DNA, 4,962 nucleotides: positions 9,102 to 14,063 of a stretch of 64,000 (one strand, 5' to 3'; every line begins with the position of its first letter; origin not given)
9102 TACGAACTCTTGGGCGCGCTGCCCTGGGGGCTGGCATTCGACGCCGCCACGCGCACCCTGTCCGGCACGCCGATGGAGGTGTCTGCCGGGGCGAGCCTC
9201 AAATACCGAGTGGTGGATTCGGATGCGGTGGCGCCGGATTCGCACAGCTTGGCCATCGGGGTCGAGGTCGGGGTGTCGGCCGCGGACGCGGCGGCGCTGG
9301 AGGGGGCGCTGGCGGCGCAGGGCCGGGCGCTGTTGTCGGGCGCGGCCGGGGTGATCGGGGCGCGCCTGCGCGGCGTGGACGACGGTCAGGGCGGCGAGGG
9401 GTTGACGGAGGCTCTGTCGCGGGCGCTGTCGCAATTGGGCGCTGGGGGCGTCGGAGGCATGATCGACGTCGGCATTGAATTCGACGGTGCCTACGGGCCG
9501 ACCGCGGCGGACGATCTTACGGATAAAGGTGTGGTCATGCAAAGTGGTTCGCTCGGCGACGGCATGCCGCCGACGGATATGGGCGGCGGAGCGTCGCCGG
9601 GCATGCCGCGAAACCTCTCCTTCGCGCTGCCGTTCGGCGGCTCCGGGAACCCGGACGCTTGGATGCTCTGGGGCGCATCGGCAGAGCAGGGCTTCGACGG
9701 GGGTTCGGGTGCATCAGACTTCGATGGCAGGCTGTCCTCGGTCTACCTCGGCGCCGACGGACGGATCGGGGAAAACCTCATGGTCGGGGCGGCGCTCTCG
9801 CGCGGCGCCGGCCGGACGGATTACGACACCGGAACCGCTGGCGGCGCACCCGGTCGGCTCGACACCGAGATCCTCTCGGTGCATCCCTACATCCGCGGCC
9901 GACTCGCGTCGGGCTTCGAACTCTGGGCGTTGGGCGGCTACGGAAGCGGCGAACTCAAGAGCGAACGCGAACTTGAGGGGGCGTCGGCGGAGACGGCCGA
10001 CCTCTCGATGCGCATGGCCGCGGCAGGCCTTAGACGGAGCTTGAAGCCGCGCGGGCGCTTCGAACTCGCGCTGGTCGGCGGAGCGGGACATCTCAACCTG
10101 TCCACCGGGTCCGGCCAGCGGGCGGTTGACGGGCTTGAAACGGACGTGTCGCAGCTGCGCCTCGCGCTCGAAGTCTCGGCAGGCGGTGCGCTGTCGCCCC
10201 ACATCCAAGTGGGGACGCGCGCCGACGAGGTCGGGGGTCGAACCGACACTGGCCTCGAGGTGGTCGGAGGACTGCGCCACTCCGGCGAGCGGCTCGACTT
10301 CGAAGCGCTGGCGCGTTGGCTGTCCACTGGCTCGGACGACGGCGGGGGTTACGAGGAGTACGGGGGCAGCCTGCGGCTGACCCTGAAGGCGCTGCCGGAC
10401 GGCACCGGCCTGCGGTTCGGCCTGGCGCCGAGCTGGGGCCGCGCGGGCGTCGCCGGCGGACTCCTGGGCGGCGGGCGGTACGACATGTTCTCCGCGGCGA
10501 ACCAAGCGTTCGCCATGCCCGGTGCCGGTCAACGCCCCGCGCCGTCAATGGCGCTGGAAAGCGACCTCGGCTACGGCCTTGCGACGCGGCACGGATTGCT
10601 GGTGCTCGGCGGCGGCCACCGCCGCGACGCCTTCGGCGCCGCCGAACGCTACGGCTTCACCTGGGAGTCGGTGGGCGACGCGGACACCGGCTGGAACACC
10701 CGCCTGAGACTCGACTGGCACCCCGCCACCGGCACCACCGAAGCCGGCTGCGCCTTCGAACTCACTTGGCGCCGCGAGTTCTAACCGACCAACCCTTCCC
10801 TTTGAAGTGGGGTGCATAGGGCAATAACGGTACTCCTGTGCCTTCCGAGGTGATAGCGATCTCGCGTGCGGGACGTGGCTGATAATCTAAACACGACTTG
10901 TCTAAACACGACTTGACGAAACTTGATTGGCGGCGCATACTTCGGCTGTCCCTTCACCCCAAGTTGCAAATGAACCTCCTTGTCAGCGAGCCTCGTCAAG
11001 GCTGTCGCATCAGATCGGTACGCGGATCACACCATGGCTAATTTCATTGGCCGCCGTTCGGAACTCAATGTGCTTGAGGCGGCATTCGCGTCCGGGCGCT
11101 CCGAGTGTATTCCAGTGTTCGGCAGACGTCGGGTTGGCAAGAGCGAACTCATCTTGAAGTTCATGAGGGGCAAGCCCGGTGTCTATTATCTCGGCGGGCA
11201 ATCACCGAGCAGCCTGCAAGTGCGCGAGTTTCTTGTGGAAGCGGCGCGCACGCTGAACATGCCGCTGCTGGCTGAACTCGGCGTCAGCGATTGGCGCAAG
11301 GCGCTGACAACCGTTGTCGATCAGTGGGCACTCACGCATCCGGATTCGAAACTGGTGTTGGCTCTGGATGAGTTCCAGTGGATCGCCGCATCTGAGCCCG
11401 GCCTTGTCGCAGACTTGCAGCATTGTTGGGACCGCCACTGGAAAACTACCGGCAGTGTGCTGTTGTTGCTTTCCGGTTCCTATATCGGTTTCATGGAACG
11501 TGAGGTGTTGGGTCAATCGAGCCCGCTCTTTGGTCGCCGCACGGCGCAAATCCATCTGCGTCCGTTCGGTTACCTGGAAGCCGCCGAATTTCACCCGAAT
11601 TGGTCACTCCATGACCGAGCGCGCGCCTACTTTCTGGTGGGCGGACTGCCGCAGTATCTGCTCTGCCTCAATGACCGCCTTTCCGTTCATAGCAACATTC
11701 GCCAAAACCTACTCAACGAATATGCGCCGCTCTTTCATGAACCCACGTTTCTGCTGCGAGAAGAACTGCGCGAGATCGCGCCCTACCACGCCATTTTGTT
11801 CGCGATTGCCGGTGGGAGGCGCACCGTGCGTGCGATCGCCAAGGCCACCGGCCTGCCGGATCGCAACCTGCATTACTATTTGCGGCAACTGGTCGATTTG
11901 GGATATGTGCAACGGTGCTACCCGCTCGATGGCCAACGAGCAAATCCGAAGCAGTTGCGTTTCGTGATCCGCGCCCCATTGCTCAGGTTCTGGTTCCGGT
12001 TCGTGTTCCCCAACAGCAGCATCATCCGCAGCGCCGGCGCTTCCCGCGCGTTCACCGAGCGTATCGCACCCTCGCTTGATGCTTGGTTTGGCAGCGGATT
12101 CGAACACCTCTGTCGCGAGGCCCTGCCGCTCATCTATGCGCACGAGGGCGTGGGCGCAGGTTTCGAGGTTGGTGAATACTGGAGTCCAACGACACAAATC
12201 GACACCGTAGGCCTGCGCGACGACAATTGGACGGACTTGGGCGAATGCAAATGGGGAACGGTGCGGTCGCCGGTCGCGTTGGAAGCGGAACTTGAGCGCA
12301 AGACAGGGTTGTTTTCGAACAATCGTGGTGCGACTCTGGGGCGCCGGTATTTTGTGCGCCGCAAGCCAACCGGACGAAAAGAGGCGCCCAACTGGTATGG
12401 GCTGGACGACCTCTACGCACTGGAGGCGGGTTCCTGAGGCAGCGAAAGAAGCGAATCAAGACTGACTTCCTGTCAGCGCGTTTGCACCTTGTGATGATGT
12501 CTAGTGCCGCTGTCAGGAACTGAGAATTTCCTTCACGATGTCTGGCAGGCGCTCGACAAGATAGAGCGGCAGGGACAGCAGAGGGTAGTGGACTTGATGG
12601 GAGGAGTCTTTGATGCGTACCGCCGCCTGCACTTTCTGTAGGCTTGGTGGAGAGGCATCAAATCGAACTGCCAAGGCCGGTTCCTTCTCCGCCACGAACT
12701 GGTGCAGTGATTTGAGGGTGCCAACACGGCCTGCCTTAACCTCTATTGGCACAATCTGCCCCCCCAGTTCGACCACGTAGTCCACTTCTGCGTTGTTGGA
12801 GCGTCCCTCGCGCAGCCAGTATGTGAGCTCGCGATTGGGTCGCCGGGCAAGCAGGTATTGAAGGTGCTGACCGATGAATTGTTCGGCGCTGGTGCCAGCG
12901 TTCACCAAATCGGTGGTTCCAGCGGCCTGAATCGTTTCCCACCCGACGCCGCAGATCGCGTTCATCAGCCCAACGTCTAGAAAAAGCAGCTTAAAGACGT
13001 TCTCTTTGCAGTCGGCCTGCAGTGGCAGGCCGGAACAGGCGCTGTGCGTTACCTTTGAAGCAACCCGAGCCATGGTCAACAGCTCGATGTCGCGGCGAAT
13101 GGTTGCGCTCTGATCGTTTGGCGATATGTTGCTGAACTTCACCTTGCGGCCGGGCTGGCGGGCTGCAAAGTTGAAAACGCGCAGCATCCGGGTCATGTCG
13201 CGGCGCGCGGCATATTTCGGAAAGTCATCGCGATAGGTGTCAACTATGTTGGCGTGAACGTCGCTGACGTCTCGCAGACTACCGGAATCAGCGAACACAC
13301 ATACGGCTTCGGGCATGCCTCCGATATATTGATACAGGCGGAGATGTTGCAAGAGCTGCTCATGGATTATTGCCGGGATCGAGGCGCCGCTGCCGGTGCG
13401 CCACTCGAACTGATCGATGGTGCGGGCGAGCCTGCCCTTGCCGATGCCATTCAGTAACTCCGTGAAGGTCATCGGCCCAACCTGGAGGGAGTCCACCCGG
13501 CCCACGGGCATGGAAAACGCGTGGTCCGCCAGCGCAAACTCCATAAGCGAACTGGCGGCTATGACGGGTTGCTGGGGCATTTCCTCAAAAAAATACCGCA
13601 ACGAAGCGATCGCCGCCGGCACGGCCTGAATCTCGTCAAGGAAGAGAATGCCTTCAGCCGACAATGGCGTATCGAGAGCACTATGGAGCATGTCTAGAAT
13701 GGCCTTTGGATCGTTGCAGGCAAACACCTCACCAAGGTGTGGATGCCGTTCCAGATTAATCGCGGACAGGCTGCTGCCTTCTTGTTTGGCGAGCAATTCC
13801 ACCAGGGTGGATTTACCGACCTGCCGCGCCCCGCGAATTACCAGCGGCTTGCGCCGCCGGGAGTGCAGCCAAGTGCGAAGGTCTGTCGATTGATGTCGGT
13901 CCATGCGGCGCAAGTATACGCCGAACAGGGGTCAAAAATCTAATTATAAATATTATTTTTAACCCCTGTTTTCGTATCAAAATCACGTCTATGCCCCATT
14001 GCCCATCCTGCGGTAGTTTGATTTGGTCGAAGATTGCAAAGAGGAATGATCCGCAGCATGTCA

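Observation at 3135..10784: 2,549-aa type Va autotransporter whose passenger is a chain of FN3/Ig-like beads instead of a beta-helix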

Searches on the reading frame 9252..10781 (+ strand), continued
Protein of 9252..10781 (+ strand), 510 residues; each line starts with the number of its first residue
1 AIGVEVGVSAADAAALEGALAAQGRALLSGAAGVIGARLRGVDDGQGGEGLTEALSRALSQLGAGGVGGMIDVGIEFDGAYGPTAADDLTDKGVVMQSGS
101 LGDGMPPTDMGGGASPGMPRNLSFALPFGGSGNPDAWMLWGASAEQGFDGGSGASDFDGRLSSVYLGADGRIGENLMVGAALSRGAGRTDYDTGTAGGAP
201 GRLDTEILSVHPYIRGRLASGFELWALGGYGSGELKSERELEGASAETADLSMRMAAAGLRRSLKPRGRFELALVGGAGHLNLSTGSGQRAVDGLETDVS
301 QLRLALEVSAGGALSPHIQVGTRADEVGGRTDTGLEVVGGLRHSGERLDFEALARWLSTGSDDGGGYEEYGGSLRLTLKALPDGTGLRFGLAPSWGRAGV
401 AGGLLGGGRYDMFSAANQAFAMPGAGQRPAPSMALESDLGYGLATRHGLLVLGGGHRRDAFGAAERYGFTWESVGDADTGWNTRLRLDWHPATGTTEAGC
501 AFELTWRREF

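Call 78: search_protein_families(library=pfam, alignment_id=A4, max_evalue=0.0001)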
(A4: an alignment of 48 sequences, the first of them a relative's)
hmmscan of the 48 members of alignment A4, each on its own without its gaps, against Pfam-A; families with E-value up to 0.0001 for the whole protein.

A. member 1, P0137 (1163 aa): 3 families
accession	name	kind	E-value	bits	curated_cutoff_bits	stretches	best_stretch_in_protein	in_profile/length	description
PF05345.18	He_PIG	-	1.2e-16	61.4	24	2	491-557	21-96/96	Putative Ig domain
PF00041.27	fn3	-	1.1e-07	32.4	25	0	179-251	6-81/84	Fibronectin type III domain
PF16656.11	Pur_ac_phosph_N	-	2.1e-05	25.4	30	0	186-243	25-83/93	Purple acid Phosphatase, N-terminal domain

B. families by the number of members that match (of 48 scanned): 50 families (the first 25 are shown)
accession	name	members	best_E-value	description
PF03160.20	Calx-beta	21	5.2e-54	Calx-beta domain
PF00041.27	fn3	19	1.3e-48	Fibronectin type III domain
PF05345.18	He_PIG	10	3.1e-29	Putative Ig domain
PF16656.11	Pur_ac_phosph_N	9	4.2e-22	Purple acid Phosphatase, N-terminal domain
PF25059.1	FN3_DSCAM-DSCAML_C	8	7.9e-30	DSCAM/DSCAML C-terminal Fn3-like domain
PF03797.25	Autotransporter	8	2.5e-12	Autotransporter beta-domain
PF13855.12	LRR_8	6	4.7e-53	Leucine rich repeat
PF12799.13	LRR_4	6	8.3e-28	Leucine Rich repeats (2 copies)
PF00560.39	LRR_1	5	1.6e-37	Leucine Rich Repeat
PF23598.1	LRR_14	5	4e-27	Leucine-rich repeat region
PF00028.23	Cadherin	3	4.2e-78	Cadherin domain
PF13753.12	SWM_repeat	3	2.6e-16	Putative flagellar system-associated repeat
PF19078.6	Big_12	3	3.2e-16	Bacterial Ig-like domain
PF12733.13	Cadherin-like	2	6.3e-35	Cadherin-like beta sandwich domain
PF22352.2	K319L-like_PKD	2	3.3e-13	K319L-like, PKD domain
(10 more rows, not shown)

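Call 90: search_protein_families(library=ncbifam, proteins=[window:9252-10781:+, P0143, P0142, P0138], max_evalue=1)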
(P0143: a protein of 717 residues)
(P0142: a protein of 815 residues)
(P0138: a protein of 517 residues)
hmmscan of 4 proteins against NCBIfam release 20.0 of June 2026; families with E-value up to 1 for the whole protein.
window:9252-10781:+ (510 aa): 0 families

P0143 (717 aa): 2 families
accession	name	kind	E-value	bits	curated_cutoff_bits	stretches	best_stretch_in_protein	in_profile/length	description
NF012211.1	tand_rpt_95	domain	0.00093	19.1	90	1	52-109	32-87/98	tandem-95 repeat protein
TIGR01414.1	autotrans_barl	domain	0.023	13.7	16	1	336-400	165-236/432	autotransporter outer membrane beta-barrel domain-containing protein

P0142 (815 aa): 1 family
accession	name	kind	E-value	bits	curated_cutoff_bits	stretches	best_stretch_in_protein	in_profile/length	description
NF012211.1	tand_rpt_95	domain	0.048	13.6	90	0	258-279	64-85/98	tandem-95 repeat protein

P0138 (517 aa): 0 families

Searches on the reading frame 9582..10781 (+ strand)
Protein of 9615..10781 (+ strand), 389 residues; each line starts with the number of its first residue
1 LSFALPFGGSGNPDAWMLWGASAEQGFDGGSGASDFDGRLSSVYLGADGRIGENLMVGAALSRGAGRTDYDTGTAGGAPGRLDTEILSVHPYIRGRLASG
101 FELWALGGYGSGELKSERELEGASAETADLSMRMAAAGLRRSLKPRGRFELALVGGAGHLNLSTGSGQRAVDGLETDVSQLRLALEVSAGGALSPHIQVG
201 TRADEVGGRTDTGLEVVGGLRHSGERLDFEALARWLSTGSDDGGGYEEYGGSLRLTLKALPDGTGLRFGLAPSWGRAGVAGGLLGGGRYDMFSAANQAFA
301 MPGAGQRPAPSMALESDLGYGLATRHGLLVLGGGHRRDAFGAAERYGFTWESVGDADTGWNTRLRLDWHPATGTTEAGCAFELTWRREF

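Call 11: find_homologous_proteins(query=window:9615-10781:+)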
Query seq(389 aa) (389 aa): 15 proteins with E <= 0.001 among 8000 candidates.
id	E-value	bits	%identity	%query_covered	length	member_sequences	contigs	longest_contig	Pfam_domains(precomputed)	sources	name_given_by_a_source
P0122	6.1e-69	251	46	86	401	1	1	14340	PF03797.26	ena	-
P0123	5.6e-66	241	45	85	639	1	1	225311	PF05345.19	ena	-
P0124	8.2e-63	231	46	86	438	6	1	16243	PF03797.26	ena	-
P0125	1.7e-60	223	45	87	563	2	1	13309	-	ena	-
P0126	2.9e-60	223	43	93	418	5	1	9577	-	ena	-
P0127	3.6e-57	212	42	83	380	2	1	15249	-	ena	-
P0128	2.0e-55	207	42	90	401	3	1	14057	-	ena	-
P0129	1.2e-48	184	42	79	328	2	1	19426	-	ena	-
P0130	4.4e-44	169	47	65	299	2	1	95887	-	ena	-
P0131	5.2e-26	110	44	47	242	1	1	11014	-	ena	-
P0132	4.2e-21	94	35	80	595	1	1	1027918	PF03797.26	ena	-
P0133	9.7e-20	89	42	47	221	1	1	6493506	-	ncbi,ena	-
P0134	5.6e-10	57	32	78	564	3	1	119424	-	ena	-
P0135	3.0e-9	55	33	78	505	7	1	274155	-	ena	-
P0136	1.2e-5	43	31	76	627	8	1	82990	PF03160.21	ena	-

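Call 26: find_related_loci(query=A2, collection=genome_contigs, flank=10000)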
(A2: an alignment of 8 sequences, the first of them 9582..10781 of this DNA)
Query A2 (400 aa) in genome_contigs; peptide patterns used: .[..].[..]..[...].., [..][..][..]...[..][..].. (x = any residue, [..] = any of these).
73 stretches matched a pattern; 18 encode a relative of the query (tblastn E <= 1e-3); 18 distinct loci.
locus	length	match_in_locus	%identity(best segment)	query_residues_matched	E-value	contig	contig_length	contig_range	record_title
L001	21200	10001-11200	44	24-400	2e-78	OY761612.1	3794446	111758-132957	MAG: Pseudomonadales bacterium isolate 8826704f-68a6-4665-bbd8-dc2ebed91d17 genome assembly, chromosome: 1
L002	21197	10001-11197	45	13-400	5e-75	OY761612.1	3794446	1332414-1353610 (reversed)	MAG: Pseudomonadales bacterium isolate 8826704f-68a6-4665-bbd8-dc2ebed91d17 genome assembly, chromosome: 1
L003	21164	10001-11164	43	13-400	1e-73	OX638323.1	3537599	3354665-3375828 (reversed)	MAG: uncultured Pseudohongiella sp. isolate 94735a02-2bdc-442b-a0a8-679f8bdf8beb genome assembly, chromosome: 1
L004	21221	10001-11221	43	10-400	4e-73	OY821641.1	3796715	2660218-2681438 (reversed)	MAG: Vicinamibacteria bacterium isolate 8cd05730-cbc4-4aa5-8344-af9f7d824ee9 genome assembly, chromosome: 1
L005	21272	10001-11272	41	13-400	4e-68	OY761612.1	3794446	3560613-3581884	MAG: Pseudomonadales bacterium isolate 8826704f-68a6-4665-bbd8-dc2ebed91d17 genome assembly, chromosome: 1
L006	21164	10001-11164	42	13-400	4e-73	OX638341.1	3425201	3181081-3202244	MAG: uncultured Pseudohongiella sp. isolate f4cd492a-81f8-4cad-90a3-23656aec3d05 genome assembly, chromosome: 1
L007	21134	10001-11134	42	10-400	1e-64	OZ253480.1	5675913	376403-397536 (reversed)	MAG: uncultured Candidatus Binatia bacterium isolate 01c1d691-c9b9-4499-9944-1e5a173e9d55 genome assembly, chromosome: 1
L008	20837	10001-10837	46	13-297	5e-58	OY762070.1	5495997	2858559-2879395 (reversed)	MAG: Pseudomonadales bacterium isolate ac928a3f-4c2e-4f54-a756-792d58c1f79c genome assembly, chromosome: 1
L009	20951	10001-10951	43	13-333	7e-57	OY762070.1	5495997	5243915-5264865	MAG: Pseudomonadales bacterium isolate ac928a3f-4c2e-4f54-a756-792d58c1f79c genome assembly, chromosome: 1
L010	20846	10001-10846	46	13-298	2e-56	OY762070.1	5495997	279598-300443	MAG: Pseudomonadales bacterium isolate ac928a3f-4c2e-4f54-a756-792d58c1f79c genome assembly, chromosome: 1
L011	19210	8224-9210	35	4-333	1e-43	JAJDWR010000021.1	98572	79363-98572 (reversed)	MAG: Gammaproteobacteria bacterium isolate jk18x25bins.5 k141_523773, whole genome shotgun sequence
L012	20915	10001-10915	43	27-335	2e-41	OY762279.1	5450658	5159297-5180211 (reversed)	MAG: Pseudomonadales bacterium isolate dffa4d29-6664-44c6-a6fb-b72d241ba3f8 genome assembly, chromosome: 1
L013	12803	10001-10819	39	11-286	4e-35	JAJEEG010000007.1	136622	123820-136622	MAG: Candidatus Latescibacterota bacterium isolate p16x34bins.14 k141_660706, whole genome shotgun sequence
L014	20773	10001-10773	45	27-286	4e-46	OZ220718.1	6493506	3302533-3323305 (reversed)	MAG: Vicinamibacterales bacterium isolate 0ce2d42f-2bf0-44bc-a671-070680eb922c genome assembly, chromosome: 1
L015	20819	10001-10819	38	11-286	9e-27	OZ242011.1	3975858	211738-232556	MAG: Candidatus Marinacidobacterium sp. isolate 9dab93f2-0bd7-4437-a2b9-636a52ee9c7b genome assembly, chromosome: 1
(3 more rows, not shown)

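Call 79: find_homologous_proteins(query=A2, max_evalue=0.00001)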
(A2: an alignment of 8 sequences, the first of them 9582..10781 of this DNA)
Query A2 (8 sequences) (400 aa, profile of the alignment): 34 proteins with E <= 0.00001 among 8000 candidates.
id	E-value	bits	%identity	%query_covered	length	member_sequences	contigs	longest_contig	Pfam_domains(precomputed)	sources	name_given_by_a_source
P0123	3.2e-193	660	45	83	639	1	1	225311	PF05345.19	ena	-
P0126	3.0e-187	641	43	91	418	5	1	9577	-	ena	-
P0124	1.2e-186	639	46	84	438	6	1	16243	PF03797.26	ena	-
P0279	1.9e-185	635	46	84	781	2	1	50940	PF05345.19,PF00041.28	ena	-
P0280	2.1e-185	635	44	83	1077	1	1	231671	PF25059.2,PF23376.2,PF05345.19,PF00041.28,PF16656.12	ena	-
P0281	2.3e-185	635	48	68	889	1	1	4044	PF05345.19,PF00041.28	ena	-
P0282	8.4e-185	633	46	84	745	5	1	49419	PF25059.2,PF05345.19,PF00041.28,PF16656.12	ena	-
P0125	2.5e-184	631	45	85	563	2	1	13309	-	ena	-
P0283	4.5e-184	630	46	84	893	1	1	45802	PF00560.40,PF12799.14,PF05345.19,PF13855.13,PF00041.28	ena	-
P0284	1.6e-182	625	45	84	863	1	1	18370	PF23598.2,PF13516.13,PF00560.40,PF12799.14,PF05345.19,PF13855.13,PF00041.28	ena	-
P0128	3.0e-180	618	42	89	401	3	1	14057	-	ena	-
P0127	4.7e-180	617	42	81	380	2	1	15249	-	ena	-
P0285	4.3e-174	597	45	88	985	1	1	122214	PF23598.2,PF00560.40,PF03797.26,PF12799.14,PF05345.19,PF13855.13,PF00041.28,PF16656.12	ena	-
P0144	1.2e-166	573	47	81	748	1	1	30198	PF03797.26,PF05345.19,PF00041.28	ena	-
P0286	5.5e-156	538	44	88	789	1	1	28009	PF00560.40,PF12799.14,PF05345.19,PF13855.13,PF00041.28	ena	-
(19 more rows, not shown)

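Call 90: search_protein_families(library=ncbifam, proteins=[P0122, P0124], max_evalue=1)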
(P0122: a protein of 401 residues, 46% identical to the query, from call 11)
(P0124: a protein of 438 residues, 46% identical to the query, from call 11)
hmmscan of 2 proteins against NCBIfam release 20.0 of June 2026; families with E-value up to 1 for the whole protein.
P0122 (401 aa): 0 families

P0124 (438 aa): 0 families

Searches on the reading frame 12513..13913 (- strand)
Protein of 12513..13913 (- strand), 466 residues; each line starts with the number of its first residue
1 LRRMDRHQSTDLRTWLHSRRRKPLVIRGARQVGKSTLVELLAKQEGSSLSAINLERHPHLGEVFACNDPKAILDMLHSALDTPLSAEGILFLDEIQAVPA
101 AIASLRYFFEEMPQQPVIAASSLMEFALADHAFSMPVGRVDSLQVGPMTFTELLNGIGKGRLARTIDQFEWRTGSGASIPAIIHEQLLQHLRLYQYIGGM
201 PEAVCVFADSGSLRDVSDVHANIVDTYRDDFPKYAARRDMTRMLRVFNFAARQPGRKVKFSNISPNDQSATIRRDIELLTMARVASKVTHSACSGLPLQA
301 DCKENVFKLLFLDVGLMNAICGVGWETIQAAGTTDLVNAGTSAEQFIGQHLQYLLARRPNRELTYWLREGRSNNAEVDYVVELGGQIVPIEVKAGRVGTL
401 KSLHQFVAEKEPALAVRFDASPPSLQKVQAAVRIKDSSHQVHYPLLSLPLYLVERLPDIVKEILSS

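Call 18: search_protein_families(library=ncbifam, proteins=[window:12513-13913:-])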
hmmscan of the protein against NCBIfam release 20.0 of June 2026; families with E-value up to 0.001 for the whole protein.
window:12513-13913:- (466 aa): 0 families

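Call 20: search_protein_families(library=pfam, proteins=[window:12513-13913:-], max_evalue=0.01)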
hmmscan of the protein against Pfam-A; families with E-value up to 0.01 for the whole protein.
window:12513-13913:- (466 aa): 4 families
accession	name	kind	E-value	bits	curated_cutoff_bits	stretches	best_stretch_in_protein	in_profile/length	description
PF13635.12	DUF4143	-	8.6e-26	91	28.1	1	229-395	2-160/160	Domain of unknown function (DUF4143)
PF13173.12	AAA_14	-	3.7e-20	72.7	27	1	21-154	2-129/129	AAA domain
PF13191.12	AAA_16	-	0.0017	19.3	32.6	0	15-57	15-63/167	AAA ATPase domain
PF00004.35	AAA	-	0.0086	17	21.2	0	27-99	4-70/131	ATPase family associated with various cellular activities (AAA)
